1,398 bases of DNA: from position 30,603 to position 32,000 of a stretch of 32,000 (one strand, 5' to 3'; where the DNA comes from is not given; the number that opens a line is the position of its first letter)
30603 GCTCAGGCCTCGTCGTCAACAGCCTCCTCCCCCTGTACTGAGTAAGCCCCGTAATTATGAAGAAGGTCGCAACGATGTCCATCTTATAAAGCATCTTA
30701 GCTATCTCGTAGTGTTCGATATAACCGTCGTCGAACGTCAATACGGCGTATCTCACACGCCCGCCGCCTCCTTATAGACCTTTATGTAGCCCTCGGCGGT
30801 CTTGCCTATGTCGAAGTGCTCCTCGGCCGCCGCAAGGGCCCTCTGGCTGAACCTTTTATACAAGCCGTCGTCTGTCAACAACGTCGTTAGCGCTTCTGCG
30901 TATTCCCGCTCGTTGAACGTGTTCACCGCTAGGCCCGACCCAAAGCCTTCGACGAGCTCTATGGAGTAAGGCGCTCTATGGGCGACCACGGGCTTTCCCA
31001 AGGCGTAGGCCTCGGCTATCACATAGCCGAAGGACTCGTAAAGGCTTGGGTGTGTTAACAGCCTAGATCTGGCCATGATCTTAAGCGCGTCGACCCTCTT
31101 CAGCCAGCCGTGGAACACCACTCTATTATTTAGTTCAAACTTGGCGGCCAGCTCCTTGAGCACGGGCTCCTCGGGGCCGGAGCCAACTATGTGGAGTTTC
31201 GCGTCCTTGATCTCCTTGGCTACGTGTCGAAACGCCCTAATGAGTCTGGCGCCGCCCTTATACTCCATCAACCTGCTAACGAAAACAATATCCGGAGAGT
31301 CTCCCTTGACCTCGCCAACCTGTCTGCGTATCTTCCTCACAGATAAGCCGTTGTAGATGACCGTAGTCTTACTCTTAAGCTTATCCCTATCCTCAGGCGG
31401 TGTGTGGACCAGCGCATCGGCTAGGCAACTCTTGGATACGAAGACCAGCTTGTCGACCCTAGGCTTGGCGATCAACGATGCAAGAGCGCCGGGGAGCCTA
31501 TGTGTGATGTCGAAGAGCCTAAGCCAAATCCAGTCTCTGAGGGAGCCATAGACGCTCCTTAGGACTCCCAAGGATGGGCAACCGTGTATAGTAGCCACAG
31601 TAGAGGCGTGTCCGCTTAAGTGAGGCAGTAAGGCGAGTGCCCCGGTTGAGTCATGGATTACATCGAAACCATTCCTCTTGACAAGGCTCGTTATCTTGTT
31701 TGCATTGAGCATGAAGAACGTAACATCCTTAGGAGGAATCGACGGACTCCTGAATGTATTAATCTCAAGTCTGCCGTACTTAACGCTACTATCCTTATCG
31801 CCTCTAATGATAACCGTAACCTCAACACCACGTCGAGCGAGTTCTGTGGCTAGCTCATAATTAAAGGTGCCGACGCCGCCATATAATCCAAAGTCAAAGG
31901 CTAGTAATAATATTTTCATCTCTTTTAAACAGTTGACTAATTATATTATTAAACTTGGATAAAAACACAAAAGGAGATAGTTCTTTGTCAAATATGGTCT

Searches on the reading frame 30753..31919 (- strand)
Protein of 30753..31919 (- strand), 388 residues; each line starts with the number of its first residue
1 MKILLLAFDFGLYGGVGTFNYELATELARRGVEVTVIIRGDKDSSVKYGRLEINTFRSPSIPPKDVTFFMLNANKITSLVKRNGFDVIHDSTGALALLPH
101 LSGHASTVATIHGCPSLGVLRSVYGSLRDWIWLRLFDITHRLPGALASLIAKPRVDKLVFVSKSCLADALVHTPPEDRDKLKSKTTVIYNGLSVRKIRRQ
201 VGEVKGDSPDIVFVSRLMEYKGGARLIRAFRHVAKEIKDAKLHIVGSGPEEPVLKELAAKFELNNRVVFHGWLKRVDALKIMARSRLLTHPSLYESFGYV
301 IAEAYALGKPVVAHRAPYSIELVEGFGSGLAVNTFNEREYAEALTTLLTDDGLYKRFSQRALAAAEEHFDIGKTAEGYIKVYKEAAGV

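Call 14: search_protein_families(library=pfam, proteins=[window:30753-31919:-], max_evalue=0.001)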
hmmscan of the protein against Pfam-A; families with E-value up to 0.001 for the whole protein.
window:30753-31919:- (388 aa): 7 families
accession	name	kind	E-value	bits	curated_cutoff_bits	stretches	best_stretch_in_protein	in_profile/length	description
PF00534.26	Glycos_transf_1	-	3.6e-35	121.5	26.4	1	197-361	4-169/172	Glycosyl transferases group 1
PF13692.12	Glyco_trans_1_4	-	6.9e-29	101.4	27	1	209-350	2-142/142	Glycosyl transferases group 1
PF13439.12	Glyco_transf_4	-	9.1e-19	68.5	28.5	1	13-192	1-166/170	Glycosyltransferase Family 4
PF20706.3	GT4-conflict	-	6.4e-12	45.6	26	1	191-315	180-312/385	Family 4 Glycosyltransferase in conflict systems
PF13579.12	Glyco_trans_4_4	-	9.7e-09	36.2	29.7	1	14-131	1-116/158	Glycosyl transferase 4-like domain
PF13524.12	Glyco_trans_1_2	-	3.4e-06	27.5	25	1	230-375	6-139/144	Glycosyl transferase-like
PF13477.12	Glyco_trans_4_2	-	6.4e-06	26.8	23.4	1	18-114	11-109/139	Glycosyl transferase 4-like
